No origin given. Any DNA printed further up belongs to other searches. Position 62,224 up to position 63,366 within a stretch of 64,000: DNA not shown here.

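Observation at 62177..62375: Candidate invertible promoter (inverton) between a tyrosine recombinase and a giant surface lipoprotein gene, caught in the OFF orientation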

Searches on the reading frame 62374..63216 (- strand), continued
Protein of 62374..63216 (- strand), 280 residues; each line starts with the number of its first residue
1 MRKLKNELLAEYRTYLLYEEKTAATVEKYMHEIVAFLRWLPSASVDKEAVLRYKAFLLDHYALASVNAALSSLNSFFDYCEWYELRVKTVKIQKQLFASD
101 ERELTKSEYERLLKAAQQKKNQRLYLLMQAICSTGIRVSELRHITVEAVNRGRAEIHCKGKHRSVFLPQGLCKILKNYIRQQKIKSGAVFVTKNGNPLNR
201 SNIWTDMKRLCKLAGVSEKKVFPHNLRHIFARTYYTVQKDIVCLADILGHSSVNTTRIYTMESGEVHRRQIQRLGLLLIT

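Call 31: search_protein_families(library=pfam, proteins=[L003:3241-3816:+, L008:4181-5545:+, L009:5159-5611:+, L014:5103-6986:+, L022:4187-4858:+, L023:1315-2601:+, L025:2638-4062:+, L027:4243-6291:+, L033:2239-3666:+, L039:1354-4050:+], max_evalue=0.001)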
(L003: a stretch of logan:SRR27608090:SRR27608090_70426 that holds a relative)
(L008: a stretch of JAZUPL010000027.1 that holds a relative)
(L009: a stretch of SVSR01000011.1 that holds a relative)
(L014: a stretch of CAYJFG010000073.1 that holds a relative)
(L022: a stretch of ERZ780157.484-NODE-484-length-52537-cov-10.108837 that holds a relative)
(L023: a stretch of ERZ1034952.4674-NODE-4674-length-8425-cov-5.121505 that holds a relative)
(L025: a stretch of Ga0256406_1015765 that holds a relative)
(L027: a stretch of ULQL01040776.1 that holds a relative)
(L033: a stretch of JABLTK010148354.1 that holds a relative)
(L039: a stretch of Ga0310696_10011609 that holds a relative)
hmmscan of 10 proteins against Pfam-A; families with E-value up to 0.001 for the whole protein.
L003:3241-3816:+ (192 aa): 2 families
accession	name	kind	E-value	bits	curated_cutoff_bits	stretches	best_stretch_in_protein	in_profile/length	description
PF13306.12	LRR_5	-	4.1e-41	140.3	27.7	2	23-114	15-104/127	BspA type Leucine rich repeat region (6 copies)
PF13855.12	LRR_8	-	1.3e-09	38.1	27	0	123-160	14-52/61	Leucine rich repeat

L008:4181-5545:+ (455 aa): 0 families

L009:5159-5611:+ (151 aa): 0 families

L014:5103-6986:+ (628 aa): 4 families
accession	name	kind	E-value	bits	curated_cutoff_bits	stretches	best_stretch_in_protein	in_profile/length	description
PF13306.12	LRR_5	-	7.9e-113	372.1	27.7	6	153-262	4-110/127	BspA type Leucine rich repeat region (6 copies)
PF13855.12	LRR_8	-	9.6e-21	73.8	27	0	92-140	11-58/61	Leucine rich repeat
PF00404.24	Dockerin_1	-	4.3e-07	30.5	22.9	1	567-620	2-56/57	Dockerin type I domain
PF23952.1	LRR_EndoS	-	5.6e-07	30.2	27.9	0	217-282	46-111/116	Endo-beta-N-acetylglucosaminidase EndoS LRR domain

L022:4187-4858:+ (224 aa): 1 family
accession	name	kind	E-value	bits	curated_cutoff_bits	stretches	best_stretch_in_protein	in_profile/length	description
PF20473.4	MmeI_Mtase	-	0.00012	21.8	27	1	38-145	17-121/259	MmeI, DNA-methyltransferase domain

L023:1315-2601:+ (429 aa): 9 families
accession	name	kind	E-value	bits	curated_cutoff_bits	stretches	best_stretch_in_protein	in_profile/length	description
PF13421.11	Band_7_1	-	7.9e-48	163.3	24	1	20-232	4-207/211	SPFH domain-Band 7 family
PF12773.13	DZR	-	2e-25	89.1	27.3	3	357-400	1-45/45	Double zinc ribbon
PF13240.11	Zn_Ribbon_1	-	2.7e-25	87.8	25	4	382-403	2-23/23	zinc-ribbon domain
PF13248.11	Zn_ribbon_3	-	2.7e-18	65.2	27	2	405-428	3-26/26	zinc-ribbon domain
PF17032.10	Zn_ribbon_15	-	2.7e-13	51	28.9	0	404-425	52-73/73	zinc-ribbon family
PF10571.15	UPF0547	-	8.8e-11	42.2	29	0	298-320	1-23/26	Uncharacterised protein family UPF0547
PF18912.6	DZR_2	-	6.8e-08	32.7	27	0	405-428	8-31/56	Double zinc ribbon domain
PF01145.31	Band_7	-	5.6e-05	23.7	23.6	1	32-229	2-162/176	SPFH domain / Band 7 family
PF24460.1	DUF7575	-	0.00023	20.9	28.5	0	380-403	4-27/28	Domain of unknown function (DUF7575)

L025:2638-4062:+ (475 aa): 3 families
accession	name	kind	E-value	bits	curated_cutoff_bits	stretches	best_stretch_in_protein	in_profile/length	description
PF09479.16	Flg_new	-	1.3e-19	70.5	27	2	161-229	2-65/65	Listeria-Bacteroides repeat domain (List_Bact_rpt)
PF13306.12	LRR_5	-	2.4e-15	57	27.7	1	64-133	58-126/127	BspA type Leucine rich repeat region (6 copies)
PF00963.24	Cohesin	-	5.9e-06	27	24.1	1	391-458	4-78/139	Cohesin domain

L027:4243-6291:+ (683 aa): 3 families
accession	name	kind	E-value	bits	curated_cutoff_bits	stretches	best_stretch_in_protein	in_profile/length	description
PF13421.11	Band_7_1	-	1.7e-29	103.4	24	2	149-274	6-130/211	SPFH domain-Band 7 family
PF01145.31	Band_7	-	2.5e-05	24.8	23.6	1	161-384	2-165/176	SPFH domain / Band 7 family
PF23548.1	Zn_ribbon_FGT1_2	-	0.00057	19.8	27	0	26-49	5-27/35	FORGETTER1 second zinc ribbon domain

L033:2239-3666:+ (476 aa): 0 families

L039:1354-4050:+ (899 aa): 2 families
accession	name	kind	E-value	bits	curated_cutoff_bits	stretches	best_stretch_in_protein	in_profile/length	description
PF13306.12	LRR_5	-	6.2e-137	450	27.7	5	526-631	3-105/127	BspA type Leucine rich repeat region (6 copies)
PF13855.12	LRR_8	-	4.3e-19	68.5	27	0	544-588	11-56/61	Leucine rich repeat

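Call 32: search_protein_families(library=pfam, proteins=[L019:2404-2907:+, L028:2934-3527:+, L030:4288-4848:+, L032:1980-2468:+, L035:4233-5264:+, L037:4170-4865:+, L040:4084-4530:+, L044:820-2115:+, L053:4256-4903:+, L084:2812-3597:+], max_evalue=0.001)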
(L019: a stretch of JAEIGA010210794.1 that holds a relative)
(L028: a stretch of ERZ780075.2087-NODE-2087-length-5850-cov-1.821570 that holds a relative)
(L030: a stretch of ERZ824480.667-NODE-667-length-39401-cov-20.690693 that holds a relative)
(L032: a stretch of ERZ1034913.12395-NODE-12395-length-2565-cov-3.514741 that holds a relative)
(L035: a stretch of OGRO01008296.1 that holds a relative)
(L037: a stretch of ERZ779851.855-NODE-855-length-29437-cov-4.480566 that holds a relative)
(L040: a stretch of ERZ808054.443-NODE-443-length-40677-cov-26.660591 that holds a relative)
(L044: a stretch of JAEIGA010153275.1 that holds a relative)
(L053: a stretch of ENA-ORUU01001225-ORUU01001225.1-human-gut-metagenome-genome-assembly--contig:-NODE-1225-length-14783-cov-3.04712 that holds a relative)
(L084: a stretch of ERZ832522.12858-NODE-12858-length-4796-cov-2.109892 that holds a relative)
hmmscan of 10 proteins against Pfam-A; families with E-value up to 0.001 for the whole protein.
L019:2404-2907:+ (168 aa): 2 families
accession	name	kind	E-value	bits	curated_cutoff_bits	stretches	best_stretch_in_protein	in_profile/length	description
PF02893.26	GRAM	-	2.8e-05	24.4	23.6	1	6-99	7-96/112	GRAM domain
PF14470.12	bPH_3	-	0.00023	22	23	1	27-111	19-93/95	Bacterial PH domain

L028:2934-3527:+ (198 aa): 1 family
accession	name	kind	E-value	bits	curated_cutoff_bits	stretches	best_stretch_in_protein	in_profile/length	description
PF00440.29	TetR_N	-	3.9e-05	23.8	24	1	14-55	1-42/47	Bacterial regulatory proteins, tetR family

L030:4288-4848:+ (187 aa): 1 family
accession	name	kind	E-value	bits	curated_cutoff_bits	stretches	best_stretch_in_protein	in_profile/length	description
PF00440.29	TetR_N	-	1.8e-06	28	24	1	13-58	1-46/47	Bacterial regulatory proteins, tetR family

L032:1980-2468:+ (163 aa): 2 families
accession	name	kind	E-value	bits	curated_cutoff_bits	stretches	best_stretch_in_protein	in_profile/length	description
PF06908.16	YpsA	-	2.7e-24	86.5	27.7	1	11-148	1-146/168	YspA SLOG family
PF02481.21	DNA_processg_A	-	0.00026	20.7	29.6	1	33-159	63-186/212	DNA recombination-mediator protein A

L035:4233-5264:+ (344 aa): 1 family
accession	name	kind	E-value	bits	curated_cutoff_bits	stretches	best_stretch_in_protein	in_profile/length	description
PF20585.4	Pectate_lyase_5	-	9.8e-06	26.2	24.3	1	69-189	21-125/126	Putative pectate lyase-like adhesive domain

L037:4170-4865:+ (232 aa): 2 families
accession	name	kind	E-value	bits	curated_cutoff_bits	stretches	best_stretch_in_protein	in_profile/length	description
PF02706.20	Wzz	-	7.4e-15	55.5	25.5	1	13-105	3-90/91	Chain length determinant protein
PF13807.11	GNVR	-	5.2e-08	33.1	27.7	1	155-206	30-81/82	G-rich domain on putative tyrosine kinase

L040:4084-4530:+ (149 aa): 5 families
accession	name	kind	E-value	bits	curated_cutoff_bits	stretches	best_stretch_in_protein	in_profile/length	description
PF05154.21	TM2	-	2.5e-19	69.6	27.9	1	89-137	2-51/51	TM2 domain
PF13240.11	Zn_Ribbon_1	-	1.6e-11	44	25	2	2-22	1-21/23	zinc-ribbon domain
PF12773.13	DZR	-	9.7e-09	35.7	27.3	1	3-48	1-45/45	Double zinc ribbon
PF13248.11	Zn_ribbon_3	-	3.2e-05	23.7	27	0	17-35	5-24/26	zinc-ribbon domain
PF17032.10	Zn_ribbon_15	-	0.00042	21.5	28.9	0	27-48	52-73/73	zinc-ribbon family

L044:820-2115:+ (432 aa): 8 families
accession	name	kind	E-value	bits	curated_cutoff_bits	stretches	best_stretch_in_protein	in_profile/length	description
PF13421.11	Band_7_1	-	1.9e-48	165.4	24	1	20-233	4-208/211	SPFH domain-Band 7 family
PF12773.13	DZR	-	5.6e-26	90.9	27.3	3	360-403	1-45/45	Double zinc ribbon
PF13240.11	Zn_Ribbon_1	-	3.4e-22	77.9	25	4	335-355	1-21/23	zinc-ribbon domain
PF13248.11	Zn_ribbon_3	-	7.5e-16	57.4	27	3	332-356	1-25/26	zinc-ribbon domain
PF17032.10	Zn_ribbon_15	-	1.6e-12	48.4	28.9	0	407-428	52-73/73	zinc-ribbon family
PF01145.31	Band_7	-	2e-06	28.4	23.6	1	32-226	2-159/176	SPFH domain / Band 7 family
PF18912.6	DZR_2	-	6e-06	26.4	27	0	382-427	7-55/56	Double zinc ribbon domain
PF10571.15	UPF0547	-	0.00018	22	29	0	372-391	1-23/26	Uncharacterised protein family UPF0547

L053:4256-4903:+ (216 aa): 0 families

L084:2812-3597:+ (262 aa): 3 families
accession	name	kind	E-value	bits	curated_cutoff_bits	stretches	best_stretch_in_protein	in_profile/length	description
PF02899.23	Phage_int_SAM_1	-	6.4e-05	23.6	22.3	1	7-67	16-79/83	Phage integrase, N-terminal SAM-like domain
PF02020.24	W2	-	0.00027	21.4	30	0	13-51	19-59/79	eIF4-gamma/eIF5/eIF2-epsilon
PF00589.27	Phage_integrase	-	0.00098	19.4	27.1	0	87-202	3-125/172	Phage integrase family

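Call 40: list_cluster_members(proteins=[P0040, P0004, P0023, P0091, P0109, P0119, P0015, P0022, P0002, P0112])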
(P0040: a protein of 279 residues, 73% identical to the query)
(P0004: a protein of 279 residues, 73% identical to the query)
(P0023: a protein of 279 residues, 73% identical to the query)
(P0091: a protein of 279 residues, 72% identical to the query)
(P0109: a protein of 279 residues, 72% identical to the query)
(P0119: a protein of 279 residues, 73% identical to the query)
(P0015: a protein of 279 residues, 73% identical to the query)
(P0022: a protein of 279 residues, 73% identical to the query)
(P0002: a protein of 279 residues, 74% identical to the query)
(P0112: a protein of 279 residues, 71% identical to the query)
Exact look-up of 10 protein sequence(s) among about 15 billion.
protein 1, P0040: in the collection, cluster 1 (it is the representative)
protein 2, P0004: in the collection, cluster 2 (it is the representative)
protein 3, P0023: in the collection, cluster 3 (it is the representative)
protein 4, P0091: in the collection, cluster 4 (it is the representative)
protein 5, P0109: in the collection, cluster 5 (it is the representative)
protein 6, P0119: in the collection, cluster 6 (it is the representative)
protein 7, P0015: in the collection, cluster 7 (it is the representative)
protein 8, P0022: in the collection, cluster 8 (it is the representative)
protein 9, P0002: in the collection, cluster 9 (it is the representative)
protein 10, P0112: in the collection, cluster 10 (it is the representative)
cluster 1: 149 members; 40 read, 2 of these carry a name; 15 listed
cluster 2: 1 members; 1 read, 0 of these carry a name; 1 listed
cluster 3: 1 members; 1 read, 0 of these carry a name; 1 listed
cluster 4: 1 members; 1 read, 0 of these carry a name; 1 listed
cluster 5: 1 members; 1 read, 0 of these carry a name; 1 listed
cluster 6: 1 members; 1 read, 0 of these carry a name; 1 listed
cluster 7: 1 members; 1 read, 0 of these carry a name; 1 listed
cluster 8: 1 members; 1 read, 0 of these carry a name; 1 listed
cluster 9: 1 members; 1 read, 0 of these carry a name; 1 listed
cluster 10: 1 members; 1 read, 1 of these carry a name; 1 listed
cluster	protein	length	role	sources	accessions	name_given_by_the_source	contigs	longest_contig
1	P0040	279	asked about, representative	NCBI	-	-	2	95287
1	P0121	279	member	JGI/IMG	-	site-specific recombinase XerD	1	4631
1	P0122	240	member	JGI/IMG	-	site-specific recombinase XerD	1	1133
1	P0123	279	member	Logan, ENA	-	-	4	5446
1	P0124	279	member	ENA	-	-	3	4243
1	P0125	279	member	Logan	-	-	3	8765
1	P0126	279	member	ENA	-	-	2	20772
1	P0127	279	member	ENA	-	-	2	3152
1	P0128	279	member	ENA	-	-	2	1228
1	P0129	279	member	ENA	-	-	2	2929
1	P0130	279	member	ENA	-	-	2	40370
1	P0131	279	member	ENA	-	-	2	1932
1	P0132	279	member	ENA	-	-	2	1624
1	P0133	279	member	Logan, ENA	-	-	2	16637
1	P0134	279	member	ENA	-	-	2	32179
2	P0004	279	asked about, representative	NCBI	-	-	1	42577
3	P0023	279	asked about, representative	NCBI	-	-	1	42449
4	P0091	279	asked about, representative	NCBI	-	-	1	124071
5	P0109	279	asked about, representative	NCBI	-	-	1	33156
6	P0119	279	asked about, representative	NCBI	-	-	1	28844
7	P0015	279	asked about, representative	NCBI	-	-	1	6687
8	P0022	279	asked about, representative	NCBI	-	-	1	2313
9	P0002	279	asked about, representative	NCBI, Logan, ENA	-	-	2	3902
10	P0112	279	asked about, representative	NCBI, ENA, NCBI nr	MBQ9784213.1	MAG: tyrosine-type recombinase/integrase [Clostridia bacterium] | tyrosine-type recombinase/integrase [Clostridia bacterium]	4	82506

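Call 42: find_encoding_contigs(protein=P0014, flank=1500, max_places=10)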
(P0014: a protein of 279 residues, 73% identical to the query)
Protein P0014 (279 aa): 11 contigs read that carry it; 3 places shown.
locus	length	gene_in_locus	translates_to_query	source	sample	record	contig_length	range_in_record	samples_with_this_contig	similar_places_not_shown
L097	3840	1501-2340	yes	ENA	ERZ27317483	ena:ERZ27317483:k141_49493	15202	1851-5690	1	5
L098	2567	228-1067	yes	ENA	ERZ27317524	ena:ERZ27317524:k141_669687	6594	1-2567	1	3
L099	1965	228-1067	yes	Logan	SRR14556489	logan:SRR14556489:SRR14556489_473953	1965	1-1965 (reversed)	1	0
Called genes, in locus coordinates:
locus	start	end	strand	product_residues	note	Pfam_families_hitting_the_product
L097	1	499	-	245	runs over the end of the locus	PF19952:DUF6414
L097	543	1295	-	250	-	-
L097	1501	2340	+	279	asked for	PF02899:Phage_int_SAM_1, PF13495:Phage_int_SAM_4 (weak), PF00589:Phage_integrase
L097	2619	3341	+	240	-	-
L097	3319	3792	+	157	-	-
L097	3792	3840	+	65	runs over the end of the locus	-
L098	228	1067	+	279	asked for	PF02899:Phage_int_SAM_1, PF13495:Phage_int_SAM_4 (weak), PF00589:Phage_integrase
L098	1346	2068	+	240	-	-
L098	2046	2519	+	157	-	-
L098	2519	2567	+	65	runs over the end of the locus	-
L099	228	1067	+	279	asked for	PF02899:Phage_int_SAM_1, PF13495:Phage_int_SAM_4 (weak), PF00589:Phage_integrase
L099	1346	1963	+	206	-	?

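Call 43: find_encoding_contigs(protein=P0077, flank=1500, max_places=10)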
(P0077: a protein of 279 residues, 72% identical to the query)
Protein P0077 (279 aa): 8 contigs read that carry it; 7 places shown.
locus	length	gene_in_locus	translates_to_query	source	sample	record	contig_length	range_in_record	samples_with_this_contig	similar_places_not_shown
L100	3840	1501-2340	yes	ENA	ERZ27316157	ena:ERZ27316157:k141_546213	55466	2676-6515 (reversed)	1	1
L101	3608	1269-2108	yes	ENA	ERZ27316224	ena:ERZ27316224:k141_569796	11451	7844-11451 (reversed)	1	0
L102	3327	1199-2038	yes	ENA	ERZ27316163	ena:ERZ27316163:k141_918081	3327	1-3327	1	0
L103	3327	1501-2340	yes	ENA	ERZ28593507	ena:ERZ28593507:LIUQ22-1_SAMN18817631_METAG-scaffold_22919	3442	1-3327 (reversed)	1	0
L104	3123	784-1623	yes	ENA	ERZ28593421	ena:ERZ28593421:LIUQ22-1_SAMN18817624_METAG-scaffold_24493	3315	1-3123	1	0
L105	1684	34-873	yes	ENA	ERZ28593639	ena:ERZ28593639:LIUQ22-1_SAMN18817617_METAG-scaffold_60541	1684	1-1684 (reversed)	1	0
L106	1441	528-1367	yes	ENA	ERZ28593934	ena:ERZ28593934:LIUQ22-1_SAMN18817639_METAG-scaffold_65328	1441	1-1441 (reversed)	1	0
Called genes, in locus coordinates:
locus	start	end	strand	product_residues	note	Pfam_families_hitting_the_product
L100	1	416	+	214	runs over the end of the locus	PF00072:Response_reg, PF00196:GerE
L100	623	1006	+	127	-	PF14198:TnpV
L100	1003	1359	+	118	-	PF13560:HTH_31, PF07022:Phage_CI_repr (faint), PF12844:HTH_19, PF13443:HTH_26 (weak), PF01381:HTH_3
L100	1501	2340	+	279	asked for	PF02899:Phage_int_SAM_1 (weak), PF00589:Phage_integrase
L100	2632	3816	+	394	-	PF13421:Band_7_1, PF17032:Zn_ribbon_15 (faint), PF12773:DZR, PF13240:Zn_Ribbon_1 (weak), PF13248:Zn_ribbon_3 (faint)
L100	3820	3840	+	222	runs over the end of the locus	-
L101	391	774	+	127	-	PF14198:TnpV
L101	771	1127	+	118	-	PF13560:HTH_31, PF07022:Phage_CI_repr (faint), PF12844:HTH_19, PF13443:HTH_26 (weak), PF01381:HTH_3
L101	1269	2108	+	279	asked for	PF02899:Phage_int_SAM_1 (weak), PF00589:Phage_integrase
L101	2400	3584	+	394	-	PF13421:Band_7_1, PF17032:Zn_ribbon_15 (faint), PF12773:DZR, PF13240:Zn_Ribbon_1 (weak), PF13248:Zn_ribbon_3 (faint)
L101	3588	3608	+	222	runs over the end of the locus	-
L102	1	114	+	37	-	?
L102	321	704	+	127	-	PF14198:TnpV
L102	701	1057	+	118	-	PF13560:HTH_31, PF07022:Phage_CI_repr (faint), PF12844:HTH_19, PF13443:HTH_26 (weak), PF01381:HTH_3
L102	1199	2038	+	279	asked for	PF02899:Phage_int_SAM_1 (weak), PF00589:Phage_integrase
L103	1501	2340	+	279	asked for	PF02899:Phage_int_SAM_1 (weak), PF00589:Phage_integrase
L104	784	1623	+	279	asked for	PF02899:Phage_int_SAM_1 (weak), PF00589:Phage_integrase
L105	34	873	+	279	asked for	PF02899:Phage_int_SAM_1 (weak), PF00589:Phage_integrase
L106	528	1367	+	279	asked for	PF02899:Phage_int_SAM_1 (weak), PF00589:Phage_integrase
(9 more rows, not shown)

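Call 44: find_encoding_contigs(protein=P0070, flank=1500, max_places=10)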
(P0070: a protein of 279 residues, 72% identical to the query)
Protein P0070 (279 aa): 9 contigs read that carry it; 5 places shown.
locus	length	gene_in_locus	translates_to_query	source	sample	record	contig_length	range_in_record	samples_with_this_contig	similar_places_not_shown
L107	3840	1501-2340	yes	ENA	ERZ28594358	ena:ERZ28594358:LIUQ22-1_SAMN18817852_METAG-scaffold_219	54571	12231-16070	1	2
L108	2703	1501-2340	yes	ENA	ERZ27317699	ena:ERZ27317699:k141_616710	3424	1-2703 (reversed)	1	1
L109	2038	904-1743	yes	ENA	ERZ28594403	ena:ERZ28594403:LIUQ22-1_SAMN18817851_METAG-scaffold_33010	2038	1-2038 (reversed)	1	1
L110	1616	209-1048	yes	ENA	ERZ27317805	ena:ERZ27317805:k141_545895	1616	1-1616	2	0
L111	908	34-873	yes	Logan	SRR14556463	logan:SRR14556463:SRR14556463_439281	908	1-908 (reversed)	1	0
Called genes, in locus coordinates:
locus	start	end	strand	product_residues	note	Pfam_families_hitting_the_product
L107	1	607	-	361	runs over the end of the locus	PF11185:DUF2971 (weak)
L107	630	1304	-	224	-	-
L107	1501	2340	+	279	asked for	PF02899:Phage_int_SAM_1, PF13495:Phage_int_SAM_4 (weak), PF00589:Phage_integrase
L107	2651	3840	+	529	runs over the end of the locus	PF01555:N6_N4_Mtase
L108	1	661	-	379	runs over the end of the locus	PF11185:DUF2971 (weak)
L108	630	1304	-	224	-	-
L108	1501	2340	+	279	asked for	PF02899:Phage_int_SAM_1, PF13495:Phage_int_SAM_4 (weak), PF00589:Phage_integrase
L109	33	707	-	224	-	-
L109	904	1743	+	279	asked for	PF02899:Phage_int_SAM_1, PF13495:Phage_int_SAM_4 (weak), PF00589:Phage_integrase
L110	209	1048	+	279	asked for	PF02899:Phage_int_SAM_1, PF13495:Phage_int_SAM_4 (weak), PF00589:Phage_integrase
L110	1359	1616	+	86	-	?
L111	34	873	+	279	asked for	PF02899:Phage_int_SAM_1, PF13495:Phage_int_SAM_4 (weak), PF00589:Phage_integrase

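Call 48: search_protein_families(library=ncbifam, proteins=[window:62377-63216:-], max_evalue=0.001)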
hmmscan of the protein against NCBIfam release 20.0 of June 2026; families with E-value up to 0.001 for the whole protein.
window:62377-63216:- (280 aa): 11 families
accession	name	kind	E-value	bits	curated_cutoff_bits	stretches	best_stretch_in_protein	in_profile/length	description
NF040815.2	recomb_XerA_Arch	equivalog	2.7e-43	148.4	220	1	11-263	2-255/263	site-specific tyrosine recombinase/integron integrase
TIGR02225.1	recomb_XerD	equivalog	8.5e-35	120.5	329.6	1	11-261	2-273/290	site-specific tyrosine recombinase XerD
NF001399.0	PRK00283.1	subfamily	4.2e-34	118.1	279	1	3-262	3-283/300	tyrosine recombinase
TIGR02224.1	recomb_XerC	equivalog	1.4e-32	113.3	335.15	1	11-261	2-276/295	tyrosine recombinase XerC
NF003462.0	PRK05084.1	equivalog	3.7e-21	75.3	267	1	93-274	158-356/360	tyrosine recombinase XerS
TIGR02249.1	integrase_gron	subfamily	3.4e-16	59.5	265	2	199-260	238-298/315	integron integrase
NF002331.0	PRK01287.1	subfamily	9.3e-16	57.7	371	1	104-261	142-311/365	site-specific tyrosine recombinase XerC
NF007370.0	PRK09870.1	subfamily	7.2e-10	38.8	221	1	102-261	11-178/200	tyrosine-type DNA invertase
NF011946.0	PRK15417.1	equivalog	5.1e-09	35.7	435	1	207-261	261-314/337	integron integrase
NF007371.0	PRK09871.1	subfamily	3.9e-06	26.5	222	1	101-261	4-173/198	tyrosine-type DNA invertase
NF040693.1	recomb_GmtY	equivalog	0.00083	18.7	340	0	173-263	334-433/441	gamma-mobile-trio recombinase GmtY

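Call 49: search_solved_structures(query=window:62377-63216:-, max_evalue=0.001)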
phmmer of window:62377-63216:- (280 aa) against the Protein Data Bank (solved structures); distinct sequences matched with E-value up to 0.001: 7.
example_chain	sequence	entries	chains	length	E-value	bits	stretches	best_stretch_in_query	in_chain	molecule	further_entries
4a8e_A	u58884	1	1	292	4.6e-23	85.4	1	3-269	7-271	PROBABLE TYROSINE RECOMBINASE XERC-LIKE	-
5hxy_A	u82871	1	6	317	7.1e-19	71.6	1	5-263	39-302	Tyrosine recombinase XerA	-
1a0p_A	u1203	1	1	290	1.5e-15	60.8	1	59-266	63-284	SITE-SPECIFIC RECOMBINASE XERD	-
5dcf_A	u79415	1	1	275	8.4e-15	58.3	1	102-268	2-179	Tyrosine recombinase XerD,DNA translocase FtsK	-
5jjv_A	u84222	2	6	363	5.5e-14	55.6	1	114-261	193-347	Tyrosine recombinase XerH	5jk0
9i5v_14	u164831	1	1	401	3e-10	43.4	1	62-268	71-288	Ribosome-associated translation inhibitor RaiA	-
2a3v_A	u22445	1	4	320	5.3e-09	39.3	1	199-261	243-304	site-specific recombinase IntI4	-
